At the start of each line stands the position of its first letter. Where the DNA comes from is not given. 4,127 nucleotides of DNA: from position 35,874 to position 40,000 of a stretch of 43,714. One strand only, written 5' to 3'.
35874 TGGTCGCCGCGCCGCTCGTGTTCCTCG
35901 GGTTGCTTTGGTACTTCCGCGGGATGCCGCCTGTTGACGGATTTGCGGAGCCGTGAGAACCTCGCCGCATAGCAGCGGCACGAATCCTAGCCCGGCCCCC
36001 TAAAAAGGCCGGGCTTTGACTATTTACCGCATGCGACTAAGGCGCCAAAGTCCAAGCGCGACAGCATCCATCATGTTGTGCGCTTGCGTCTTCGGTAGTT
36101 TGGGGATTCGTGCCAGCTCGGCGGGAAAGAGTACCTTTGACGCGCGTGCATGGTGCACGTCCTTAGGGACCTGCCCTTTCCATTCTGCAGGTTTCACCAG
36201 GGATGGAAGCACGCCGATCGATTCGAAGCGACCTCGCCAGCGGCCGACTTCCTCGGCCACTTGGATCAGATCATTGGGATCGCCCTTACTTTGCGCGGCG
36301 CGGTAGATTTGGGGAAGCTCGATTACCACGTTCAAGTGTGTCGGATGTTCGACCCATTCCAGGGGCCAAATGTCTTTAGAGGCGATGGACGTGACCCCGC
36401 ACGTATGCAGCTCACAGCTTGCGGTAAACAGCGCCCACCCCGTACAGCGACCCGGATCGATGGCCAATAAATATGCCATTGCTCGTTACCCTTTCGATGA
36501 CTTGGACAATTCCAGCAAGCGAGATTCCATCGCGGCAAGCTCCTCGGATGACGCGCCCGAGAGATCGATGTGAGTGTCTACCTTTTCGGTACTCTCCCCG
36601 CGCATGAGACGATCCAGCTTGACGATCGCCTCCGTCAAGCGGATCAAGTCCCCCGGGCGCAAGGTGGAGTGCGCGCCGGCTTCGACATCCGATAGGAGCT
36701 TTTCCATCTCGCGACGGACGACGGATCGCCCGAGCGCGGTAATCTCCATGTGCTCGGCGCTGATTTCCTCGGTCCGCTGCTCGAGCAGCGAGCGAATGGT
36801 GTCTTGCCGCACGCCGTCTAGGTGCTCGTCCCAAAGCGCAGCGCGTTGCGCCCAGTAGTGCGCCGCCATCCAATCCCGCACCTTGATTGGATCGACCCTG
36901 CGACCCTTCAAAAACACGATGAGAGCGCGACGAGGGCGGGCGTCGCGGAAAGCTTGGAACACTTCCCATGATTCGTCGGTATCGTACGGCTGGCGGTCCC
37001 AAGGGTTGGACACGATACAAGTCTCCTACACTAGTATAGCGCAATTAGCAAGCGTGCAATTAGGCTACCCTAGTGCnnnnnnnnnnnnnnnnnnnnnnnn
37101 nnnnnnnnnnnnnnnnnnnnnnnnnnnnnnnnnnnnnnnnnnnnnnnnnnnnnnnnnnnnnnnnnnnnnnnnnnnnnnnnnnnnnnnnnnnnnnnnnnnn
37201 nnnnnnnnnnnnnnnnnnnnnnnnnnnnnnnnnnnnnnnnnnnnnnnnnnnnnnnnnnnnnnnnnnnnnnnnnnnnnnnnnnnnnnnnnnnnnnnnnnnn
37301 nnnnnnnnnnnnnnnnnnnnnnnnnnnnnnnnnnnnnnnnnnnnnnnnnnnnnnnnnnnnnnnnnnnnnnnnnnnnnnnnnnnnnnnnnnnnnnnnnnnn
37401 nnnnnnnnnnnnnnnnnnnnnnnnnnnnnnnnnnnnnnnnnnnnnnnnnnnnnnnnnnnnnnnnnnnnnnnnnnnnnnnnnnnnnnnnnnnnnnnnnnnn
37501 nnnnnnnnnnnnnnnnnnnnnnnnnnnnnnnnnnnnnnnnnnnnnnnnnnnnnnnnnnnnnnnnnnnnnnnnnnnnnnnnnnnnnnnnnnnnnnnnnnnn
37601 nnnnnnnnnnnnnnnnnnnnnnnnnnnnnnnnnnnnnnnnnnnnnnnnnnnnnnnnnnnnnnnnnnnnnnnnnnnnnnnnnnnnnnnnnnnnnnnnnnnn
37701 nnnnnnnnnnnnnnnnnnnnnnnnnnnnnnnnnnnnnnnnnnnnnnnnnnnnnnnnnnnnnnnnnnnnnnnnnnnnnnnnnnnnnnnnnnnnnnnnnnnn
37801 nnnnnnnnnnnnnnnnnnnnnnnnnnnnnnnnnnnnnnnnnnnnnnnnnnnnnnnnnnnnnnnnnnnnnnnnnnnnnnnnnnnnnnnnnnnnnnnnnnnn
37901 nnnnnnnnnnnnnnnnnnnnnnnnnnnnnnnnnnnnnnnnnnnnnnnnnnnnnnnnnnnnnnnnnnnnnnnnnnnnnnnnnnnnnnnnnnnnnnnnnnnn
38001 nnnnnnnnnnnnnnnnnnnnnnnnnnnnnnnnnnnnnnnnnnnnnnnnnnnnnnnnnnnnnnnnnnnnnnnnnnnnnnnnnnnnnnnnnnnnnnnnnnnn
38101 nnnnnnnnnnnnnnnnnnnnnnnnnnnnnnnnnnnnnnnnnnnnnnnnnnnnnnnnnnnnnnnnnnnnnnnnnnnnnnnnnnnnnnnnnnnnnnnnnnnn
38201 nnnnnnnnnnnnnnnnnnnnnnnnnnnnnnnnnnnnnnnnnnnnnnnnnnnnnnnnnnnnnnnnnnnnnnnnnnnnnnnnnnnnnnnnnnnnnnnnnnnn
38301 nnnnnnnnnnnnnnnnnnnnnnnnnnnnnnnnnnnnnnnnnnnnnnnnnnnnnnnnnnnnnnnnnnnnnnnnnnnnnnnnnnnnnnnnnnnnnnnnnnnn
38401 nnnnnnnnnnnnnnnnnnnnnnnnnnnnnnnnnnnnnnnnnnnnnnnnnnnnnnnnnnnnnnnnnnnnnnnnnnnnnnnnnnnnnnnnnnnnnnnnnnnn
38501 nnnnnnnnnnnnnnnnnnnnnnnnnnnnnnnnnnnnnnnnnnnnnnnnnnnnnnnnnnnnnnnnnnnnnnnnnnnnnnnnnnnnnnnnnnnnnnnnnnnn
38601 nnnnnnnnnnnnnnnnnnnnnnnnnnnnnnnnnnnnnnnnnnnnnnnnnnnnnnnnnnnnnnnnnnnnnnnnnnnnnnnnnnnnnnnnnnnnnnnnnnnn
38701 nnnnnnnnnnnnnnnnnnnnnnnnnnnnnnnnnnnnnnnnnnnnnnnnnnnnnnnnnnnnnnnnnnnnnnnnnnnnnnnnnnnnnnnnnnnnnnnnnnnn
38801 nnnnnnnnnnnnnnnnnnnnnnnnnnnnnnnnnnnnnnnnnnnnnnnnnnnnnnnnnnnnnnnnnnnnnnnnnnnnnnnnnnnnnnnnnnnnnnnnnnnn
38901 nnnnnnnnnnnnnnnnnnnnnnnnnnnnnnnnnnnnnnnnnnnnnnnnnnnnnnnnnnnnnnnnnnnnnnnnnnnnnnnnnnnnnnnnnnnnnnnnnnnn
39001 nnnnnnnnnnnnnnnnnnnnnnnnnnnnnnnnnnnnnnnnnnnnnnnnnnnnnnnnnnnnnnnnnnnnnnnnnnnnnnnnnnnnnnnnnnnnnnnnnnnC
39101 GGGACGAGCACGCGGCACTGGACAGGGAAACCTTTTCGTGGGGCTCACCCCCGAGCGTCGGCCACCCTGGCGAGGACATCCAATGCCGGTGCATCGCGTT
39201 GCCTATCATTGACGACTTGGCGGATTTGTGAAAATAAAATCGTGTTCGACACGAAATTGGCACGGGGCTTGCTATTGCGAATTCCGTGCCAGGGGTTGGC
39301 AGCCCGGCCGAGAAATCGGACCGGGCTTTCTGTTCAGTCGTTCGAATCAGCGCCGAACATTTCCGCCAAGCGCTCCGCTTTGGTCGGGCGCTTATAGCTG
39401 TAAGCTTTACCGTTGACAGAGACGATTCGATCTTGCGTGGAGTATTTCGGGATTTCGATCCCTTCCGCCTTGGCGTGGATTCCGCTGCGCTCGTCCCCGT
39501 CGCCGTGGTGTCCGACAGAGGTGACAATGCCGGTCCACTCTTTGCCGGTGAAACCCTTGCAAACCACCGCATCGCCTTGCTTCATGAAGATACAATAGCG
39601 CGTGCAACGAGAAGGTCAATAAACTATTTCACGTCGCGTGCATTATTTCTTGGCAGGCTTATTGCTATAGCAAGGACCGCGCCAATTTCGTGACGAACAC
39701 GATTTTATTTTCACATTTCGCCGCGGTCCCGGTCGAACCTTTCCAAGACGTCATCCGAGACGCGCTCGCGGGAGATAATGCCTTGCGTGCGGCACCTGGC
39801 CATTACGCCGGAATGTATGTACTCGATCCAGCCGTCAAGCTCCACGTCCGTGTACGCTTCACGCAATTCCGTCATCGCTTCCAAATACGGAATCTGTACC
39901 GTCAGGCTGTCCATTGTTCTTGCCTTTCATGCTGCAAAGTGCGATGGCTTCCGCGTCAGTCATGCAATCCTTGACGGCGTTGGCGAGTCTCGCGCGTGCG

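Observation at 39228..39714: Self-contained promoter-gene-terminator cassette bounded by 34-bp near-perfect inverted repeats that start at both neighbours' stop codons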

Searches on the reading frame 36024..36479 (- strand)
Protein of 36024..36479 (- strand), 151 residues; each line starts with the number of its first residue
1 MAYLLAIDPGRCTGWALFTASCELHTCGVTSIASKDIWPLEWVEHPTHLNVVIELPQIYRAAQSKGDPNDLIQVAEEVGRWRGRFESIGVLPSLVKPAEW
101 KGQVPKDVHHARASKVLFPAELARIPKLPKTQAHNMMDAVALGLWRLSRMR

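Call 10: search_protein_families(library=pfam, proteins=[window:36024-36479:-], max_evalue=0.1)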
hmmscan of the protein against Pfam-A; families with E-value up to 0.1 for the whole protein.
window:36024-36479:- (151 aa): 0 families

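Call 15: search_protein_families(library=phrogs, proteins=[window:36024-36479:-], max_evalue=0.01)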
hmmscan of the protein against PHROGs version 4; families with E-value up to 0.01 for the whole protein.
window:36024-36479:- (151 aa): 2 families
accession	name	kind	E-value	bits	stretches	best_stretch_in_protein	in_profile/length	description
phrog_1770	-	DNA, RNA and nucleotide metabolism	1.2e-09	39.3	1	1-147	3-148/158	Holliday junction resolvase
phrog_1981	-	unknown function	0.0019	18.9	1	2-22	27-47/217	-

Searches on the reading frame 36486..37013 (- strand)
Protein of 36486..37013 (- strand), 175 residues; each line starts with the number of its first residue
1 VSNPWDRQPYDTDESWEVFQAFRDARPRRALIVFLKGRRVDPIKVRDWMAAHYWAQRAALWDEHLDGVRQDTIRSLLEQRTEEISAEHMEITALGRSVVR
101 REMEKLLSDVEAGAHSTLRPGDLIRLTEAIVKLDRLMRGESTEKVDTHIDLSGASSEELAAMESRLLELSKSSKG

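Call 10: search_protein_families(library=pfam, proteins=[window:36486-37013:-], max_evalue=0.1)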
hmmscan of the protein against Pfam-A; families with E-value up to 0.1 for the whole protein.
window:36486-37013:- (175 aa): 1 family
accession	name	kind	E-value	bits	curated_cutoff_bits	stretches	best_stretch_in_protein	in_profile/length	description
PF04282.18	DUF438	-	0.057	13.8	25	0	133-168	5-42/67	Family of unknown function (DUF438)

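Call 15: search_protein_families(library=phrogs, proteins=[window:36486-37013:-], max_evalue=0.01)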
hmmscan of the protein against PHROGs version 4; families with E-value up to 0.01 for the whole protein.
window:36486-37013:- (175 aa): 1 family
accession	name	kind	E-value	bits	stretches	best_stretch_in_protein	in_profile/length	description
phrog_6299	-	head and packaging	1.1e-08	36.2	1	2-162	7-174/193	terminase small subunit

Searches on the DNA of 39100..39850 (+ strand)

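Call 68: search_rna_families(source=window, start=39100, end=39850, threshold=evalue, max_evalue=1)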
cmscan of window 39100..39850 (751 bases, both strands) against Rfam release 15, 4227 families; matches with E-value up to 1: 0.
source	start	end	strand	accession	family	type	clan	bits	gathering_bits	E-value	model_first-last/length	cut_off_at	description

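Call 77: search_dna_similar(query=window:39200-39740:+, collection=plasmids, mode=distant, max_evalue=0.01)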
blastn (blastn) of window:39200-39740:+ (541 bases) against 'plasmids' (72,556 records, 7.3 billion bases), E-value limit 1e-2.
No match.
